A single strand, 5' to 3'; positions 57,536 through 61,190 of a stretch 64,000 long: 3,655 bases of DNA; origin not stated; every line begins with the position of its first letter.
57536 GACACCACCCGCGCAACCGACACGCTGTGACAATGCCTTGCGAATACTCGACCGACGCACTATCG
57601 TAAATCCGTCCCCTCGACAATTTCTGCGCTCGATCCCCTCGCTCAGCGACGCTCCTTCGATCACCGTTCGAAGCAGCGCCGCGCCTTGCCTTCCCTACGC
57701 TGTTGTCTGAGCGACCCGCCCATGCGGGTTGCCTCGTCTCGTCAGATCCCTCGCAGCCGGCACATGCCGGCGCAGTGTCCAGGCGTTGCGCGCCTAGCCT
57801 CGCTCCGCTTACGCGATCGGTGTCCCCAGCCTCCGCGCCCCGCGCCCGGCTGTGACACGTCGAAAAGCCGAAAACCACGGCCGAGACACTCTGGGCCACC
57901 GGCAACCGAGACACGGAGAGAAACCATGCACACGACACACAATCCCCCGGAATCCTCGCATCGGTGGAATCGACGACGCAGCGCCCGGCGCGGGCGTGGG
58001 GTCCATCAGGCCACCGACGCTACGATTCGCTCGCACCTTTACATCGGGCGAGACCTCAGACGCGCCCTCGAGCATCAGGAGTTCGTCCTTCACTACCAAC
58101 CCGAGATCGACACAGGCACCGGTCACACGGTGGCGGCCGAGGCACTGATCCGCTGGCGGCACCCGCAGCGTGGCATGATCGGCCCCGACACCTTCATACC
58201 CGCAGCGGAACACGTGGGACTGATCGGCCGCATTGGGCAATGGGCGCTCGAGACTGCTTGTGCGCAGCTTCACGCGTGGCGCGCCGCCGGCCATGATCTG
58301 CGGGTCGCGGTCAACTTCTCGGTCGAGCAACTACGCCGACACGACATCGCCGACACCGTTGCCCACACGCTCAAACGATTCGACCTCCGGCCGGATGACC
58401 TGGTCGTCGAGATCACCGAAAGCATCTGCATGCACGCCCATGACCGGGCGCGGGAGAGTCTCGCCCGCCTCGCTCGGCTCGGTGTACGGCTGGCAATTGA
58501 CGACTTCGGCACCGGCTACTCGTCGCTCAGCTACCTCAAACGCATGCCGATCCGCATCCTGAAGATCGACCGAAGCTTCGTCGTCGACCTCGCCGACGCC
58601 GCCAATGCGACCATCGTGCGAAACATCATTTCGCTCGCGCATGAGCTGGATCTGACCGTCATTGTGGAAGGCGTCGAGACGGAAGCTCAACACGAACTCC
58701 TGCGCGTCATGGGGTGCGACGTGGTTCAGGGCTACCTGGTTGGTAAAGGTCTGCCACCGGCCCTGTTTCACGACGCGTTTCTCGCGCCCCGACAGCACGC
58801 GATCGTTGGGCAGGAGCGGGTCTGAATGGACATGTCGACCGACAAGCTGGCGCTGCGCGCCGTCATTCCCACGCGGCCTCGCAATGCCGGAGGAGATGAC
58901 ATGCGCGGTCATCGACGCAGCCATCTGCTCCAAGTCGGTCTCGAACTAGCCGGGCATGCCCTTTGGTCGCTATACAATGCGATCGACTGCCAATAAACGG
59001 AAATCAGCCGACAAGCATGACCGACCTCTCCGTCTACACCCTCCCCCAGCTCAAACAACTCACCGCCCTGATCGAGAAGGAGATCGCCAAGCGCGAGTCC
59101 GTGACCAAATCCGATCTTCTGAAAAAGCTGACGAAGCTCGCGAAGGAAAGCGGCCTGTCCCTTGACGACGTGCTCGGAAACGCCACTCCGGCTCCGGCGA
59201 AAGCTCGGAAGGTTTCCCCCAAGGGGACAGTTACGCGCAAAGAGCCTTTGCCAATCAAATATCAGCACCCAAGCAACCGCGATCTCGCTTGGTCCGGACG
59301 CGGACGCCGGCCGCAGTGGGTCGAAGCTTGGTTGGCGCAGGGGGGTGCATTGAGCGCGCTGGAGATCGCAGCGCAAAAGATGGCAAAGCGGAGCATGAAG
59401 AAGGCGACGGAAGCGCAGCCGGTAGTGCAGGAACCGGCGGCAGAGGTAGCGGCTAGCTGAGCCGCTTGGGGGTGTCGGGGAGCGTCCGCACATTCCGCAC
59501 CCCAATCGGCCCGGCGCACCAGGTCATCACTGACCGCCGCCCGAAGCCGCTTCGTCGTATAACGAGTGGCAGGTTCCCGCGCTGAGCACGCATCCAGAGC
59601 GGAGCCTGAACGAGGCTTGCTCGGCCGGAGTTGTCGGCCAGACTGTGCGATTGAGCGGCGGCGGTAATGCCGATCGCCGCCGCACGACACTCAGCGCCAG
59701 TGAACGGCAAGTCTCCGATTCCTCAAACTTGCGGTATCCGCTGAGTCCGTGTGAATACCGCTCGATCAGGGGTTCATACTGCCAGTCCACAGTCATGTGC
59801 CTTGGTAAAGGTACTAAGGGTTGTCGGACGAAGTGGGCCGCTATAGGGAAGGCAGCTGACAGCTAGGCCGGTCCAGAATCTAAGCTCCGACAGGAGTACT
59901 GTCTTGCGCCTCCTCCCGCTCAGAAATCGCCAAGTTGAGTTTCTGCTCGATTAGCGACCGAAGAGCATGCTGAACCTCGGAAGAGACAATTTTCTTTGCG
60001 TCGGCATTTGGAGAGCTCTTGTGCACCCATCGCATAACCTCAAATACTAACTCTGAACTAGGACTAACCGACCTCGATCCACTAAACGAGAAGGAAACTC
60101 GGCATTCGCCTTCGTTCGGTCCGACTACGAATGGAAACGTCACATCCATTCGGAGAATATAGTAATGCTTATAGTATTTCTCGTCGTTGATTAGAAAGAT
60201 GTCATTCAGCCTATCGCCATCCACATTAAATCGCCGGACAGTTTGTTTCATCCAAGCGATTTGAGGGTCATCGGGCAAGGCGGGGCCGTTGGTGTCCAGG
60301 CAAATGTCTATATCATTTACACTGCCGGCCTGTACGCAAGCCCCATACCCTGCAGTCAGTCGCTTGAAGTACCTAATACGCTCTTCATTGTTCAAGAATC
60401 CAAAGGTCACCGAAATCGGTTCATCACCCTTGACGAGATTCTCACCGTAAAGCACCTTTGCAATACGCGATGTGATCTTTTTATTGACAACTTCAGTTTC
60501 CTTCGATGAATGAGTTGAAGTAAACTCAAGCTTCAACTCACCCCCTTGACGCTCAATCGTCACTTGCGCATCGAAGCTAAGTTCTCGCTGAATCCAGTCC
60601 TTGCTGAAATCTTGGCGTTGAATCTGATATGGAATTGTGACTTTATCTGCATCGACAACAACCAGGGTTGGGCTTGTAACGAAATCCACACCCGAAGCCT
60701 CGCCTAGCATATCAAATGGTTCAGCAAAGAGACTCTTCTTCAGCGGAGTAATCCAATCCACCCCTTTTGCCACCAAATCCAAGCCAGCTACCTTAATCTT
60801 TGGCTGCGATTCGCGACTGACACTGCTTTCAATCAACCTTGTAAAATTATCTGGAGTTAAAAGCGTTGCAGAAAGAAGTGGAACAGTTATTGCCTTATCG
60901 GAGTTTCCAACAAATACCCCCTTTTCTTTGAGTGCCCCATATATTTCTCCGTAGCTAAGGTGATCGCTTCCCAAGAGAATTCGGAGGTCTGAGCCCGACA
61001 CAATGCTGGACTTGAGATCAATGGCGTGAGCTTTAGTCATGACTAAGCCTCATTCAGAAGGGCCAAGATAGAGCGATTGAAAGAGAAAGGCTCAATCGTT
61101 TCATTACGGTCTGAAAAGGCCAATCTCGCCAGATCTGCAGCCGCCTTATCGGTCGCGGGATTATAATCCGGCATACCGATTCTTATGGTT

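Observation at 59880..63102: AT-rich three-gene operon (NA37-like + PD-(D/E)xK-like + unknown) in ICE cargo: candidate undescribed defence or DNA-surveillance system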

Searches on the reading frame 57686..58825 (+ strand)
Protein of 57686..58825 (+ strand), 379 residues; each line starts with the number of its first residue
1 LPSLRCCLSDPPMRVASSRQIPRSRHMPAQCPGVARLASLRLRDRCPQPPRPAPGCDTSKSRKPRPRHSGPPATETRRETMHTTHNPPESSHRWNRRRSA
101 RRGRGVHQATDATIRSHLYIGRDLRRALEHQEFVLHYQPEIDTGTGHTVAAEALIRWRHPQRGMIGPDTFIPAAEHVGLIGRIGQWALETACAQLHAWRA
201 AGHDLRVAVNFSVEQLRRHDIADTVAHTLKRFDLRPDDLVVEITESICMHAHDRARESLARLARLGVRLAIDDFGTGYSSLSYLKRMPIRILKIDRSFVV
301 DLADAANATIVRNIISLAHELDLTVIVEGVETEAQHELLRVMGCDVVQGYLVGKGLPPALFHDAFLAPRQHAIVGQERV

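Call 55: search_protein_families(library=pfam, proteins=[window:57686-58825:+], max_evalue=0.00001)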
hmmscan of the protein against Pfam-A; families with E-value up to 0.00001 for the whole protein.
window:57686-58825:+ (379 aa): 1 family
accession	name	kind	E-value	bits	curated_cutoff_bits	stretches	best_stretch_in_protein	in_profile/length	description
PF00563.25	EAL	-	6.5e-78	261.8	31.3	1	122-354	2-235/236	EAL domain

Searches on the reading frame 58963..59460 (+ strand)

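Call 55: search_protein_families(library=pfam, proteins=[window:58963-59460:+], max_evalue=0.00001)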
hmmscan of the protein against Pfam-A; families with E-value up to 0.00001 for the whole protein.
window:58963-59460:+ (165 aa): 1 family
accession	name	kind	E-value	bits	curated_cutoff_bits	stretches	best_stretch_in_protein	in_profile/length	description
PF00816.26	Histone_HNS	-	8.4e-14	51.5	25.6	1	98-135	1-38/38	H-NS histone C-terminal domain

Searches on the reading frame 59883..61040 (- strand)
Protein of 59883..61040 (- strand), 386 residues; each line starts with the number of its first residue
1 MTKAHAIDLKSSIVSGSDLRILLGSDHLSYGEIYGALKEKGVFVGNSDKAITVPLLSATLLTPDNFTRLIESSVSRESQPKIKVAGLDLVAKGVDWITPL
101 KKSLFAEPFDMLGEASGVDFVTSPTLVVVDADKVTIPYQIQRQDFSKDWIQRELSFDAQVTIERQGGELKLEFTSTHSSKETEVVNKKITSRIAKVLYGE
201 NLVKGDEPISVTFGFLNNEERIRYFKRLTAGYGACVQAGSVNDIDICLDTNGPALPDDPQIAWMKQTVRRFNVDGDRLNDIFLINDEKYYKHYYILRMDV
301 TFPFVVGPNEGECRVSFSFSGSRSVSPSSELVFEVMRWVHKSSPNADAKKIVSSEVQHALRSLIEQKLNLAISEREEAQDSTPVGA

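Call 3: search_protein_families(library=pfam, proteins=[window:59883-61040:-], max_evalue=1)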
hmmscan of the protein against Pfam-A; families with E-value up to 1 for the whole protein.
window:59883-61040:- (386 aa): 0 families

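Call 4: search_protein_families(library=padloc, proteins=[window:59883-61040:-], max_evalue=1)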
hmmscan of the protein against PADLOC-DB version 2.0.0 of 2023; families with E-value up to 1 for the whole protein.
window:59883-61040:- (386 aa): 0 families

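Call 5: search_protein_families(library=ncbifam, proteins=[window:59883-61040:-], max_evalue=1)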
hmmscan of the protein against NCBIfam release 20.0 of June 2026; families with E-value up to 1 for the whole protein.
window:59883-61040:- (386 aa): 1 family
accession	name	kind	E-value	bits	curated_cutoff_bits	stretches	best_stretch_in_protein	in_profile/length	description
NF047934.1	antiphage_GapS4b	subfamily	2.8e-102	342.2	300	1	13-367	1-354/355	GapS4b family protein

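Call 7: search_protein_families(library=phrogs, proteins=[window:59883-61040:-], max_evalue=1)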
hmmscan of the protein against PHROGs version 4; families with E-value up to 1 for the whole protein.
window:59883-61040:- (386 aa): 1 family
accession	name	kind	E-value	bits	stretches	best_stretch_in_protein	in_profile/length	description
phrog_29190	-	unknown function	0.048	14.3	1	342-377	112-148/236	-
